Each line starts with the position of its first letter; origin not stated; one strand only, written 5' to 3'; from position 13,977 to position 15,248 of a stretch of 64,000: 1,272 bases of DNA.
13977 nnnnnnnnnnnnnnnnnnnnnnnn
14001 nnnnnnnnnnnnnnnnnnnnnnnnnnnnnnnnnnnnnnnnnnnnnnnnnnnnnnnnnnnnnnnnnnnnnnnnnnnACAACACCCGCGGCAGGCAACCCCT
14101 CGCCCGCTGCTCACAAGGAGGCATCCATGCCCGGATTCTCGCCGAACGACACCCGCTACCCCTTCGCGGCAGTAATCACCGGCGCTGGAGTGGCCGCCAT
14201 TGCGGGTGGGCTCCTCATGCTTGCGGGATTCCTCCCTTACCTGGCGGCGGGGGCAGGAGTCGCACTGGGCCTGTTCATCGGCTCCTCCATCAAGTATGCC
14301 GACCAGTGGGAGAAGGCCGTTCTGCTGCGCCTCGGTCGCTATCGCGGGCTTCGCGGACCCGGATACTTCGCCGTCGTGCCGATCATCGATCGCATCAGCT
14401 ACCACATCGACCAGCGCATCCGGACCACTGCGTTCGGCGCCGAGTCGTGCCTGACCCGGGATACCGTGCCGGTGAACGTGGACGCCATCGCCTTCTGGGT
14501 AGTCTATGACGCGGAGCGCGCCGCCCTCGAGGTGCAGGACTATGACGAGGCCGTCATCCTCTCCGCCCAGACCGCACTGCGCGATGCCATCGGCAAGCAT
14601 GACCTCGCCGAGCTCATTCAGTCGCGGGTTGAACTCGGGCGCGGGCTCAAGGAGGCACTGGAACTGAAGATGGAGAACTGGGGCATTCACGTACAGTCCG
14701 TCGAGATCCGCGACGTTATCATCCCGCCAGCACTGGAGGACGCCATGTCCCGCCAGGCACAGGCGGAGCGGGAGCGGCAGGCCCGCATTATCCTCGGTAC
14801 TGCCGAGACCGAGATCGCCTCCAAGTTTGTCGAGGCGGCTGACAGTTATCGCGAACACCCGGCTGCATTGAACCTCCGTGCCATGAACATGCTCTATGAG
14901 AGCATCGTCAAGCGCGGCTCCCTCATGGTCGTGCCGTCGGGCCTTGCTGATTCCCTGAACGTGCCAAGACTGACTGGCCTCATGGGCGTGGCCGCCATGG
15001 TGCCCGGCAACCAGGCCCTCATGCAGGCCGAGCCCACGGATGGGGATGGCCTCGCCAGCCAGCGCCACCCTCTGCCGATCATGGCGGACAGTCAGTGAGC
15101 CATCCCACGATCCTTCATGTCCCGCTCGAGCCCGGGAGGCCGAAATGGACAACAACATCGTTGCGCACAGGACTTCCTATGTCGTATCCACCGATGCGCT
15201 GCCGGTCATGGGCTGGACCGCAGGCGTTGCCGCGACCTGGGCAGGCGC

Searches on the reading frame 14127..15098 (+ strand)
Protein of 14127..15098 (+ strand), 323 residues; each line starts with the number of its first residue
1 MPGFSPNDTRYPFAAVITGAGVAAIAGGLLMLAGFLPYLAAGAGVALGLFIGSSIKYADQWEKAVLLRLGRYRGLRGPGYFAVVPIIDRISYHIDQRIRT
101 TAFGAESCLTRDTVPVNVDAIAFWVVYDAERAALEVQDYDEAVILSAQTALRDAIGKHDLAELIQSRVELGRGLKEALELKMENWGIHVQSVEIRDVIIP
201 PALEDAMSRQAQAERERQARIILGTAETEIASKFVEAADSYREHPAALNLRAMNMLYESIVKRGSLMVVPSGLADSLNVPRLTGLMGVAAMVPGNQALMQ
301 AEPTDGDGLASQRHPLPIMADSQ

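Call 29: search_protein_families(library=pfam, proteins=[window:14127-15098:+], max_evalue=0.001)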
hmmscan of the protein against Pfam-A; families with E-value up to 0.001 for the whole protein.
window:14127-15098:+ (323 aa): 2 families
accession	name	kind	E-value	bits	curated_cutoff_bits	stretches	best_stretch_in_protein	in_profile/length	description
PF01145.31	Band_7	-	3.3e-36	125.4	23.6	1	59-227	4-175/176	SPFH domain / Band 7 family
PF13421.11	Band_7_1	-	0.0002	21.5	24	1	127-212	124-208/211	SPFH domain-Band 7 family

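Call 56: search_protein_families(library=ncbifam, proteins=[window:14127-15098:+], max_evalue=0.001)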
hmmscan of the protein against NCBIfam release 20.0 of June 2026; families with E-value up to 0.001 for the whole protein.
window:14127-15098:+ (323 aa): 4 families
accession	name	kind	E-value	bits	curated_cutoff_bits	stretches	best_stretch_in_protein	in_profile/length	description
TIGR01933.1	hflK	equivalog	4.2e-15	55.9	159.4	1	59-225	5-173/261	FtsH protease activity modulator HflK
TIGR01932.1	hflC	equivalog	1.5e-06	27.3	134.4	1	78-169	50-145/318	protease modulator HflC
NF008259.0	PRK11029.1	equivalog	1.6e-05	24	427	0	78-180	50-157/334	protease modulator HflC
NF008181.0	PRK10930.1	equivalog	0.00035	19.5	660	1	51-221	93-264/419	FtsH protease activity modulator HflK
